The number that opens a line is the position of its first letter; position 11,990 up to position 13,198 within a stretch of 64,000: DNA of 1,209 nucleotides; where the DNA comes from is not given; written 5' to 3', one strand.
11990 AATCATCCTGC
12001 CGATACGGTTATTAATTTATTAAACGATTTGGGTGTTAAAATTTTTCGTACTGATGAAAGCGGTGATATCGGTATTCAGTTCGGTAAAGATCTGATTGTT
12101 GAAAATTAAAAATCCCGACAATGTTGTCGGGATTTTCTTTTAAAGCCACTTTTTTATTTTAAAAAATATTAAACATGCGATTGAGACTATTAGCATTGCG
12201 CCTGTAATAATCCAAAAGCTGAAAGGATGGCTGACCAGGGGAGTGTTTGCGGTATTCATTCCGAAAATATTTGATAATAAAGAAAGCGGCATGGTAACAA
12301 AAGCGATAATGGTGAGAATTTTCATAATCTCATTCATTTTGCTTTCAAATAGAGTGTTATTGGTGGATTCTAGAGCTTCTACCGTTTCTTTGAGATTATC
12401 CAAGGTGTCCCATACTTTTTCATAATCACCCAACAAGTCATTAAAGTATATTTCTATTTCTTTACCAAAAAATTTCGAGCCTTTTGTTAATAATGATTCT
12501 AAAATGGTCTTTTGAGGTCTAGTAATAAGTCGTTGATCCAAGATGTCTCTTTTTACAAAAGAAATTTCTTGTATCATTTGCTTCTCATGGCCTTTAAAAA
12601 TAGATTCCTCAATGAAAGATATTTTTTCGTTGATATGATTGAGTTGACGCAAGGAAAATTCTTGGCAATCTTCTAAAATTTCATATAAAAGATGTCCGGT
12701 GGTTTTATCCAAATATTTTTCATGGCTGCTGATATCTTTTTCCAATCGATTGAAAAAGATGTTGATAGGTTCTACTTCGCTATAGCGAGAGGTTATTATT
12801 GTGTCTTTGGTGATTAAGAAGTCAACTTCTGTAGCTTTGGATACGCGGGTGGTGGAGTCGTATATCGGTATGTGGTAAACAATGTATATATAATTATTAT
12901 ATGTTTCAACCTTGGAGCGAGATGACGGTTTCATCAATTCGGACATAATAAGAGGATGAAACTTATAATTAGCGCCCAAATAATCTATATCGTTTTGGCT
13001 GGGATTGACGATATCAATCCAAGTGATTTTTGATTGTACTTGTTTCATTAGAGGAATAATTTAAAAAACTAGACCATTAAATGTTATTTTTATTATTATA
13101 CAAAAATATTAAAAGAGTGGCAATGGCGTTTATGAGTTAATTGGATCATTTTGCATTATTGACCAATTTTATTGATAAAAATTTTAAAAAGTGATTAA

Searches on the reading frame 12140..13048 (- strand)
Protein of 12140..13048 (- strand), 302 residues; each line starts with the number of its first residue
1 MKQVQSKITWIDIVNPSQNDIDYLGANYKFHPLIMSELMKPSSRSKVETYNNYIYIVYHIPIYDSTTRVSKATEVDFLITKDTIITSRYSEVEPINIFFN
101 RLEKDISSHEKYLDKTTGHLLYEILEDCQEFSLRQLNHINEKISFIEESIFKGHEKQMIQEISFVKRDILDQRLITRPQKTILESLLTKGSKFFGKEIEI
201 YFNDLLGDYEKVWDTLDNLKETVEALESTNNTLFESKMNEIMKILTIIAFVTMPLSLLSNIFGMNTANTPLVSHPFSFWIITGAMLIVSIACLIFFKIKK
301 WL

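Call 6: search_protein_families(library=pfam, proteins=[window:12140-13048:-], max_evalue=0.1)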
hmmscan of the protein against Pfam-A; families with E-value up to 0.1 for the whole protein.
window:12140-13048:- (302 aa): 4 families
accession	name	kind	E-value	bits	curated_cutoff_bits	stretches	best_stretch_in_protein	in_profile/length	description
PF01544.23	CorA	-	9.6e-55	186.4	27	1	7-297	3-291/292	CorA-like Mg2+ transporter protein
PF20990.2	DUF2207_C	-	2.1e-05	24.8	33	1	166-297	61-185/247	Predicted membrane protein (DUF2207) C-terminal domain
PF02992.20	Transposase_21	-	0.0024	17.6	28.6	1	179-239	69-123/213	Transposase family tnp2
PF14034.11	Spore_YtrH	-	0.012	16.2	27.2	0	206-250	39-83/101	Sporulation protein YtrH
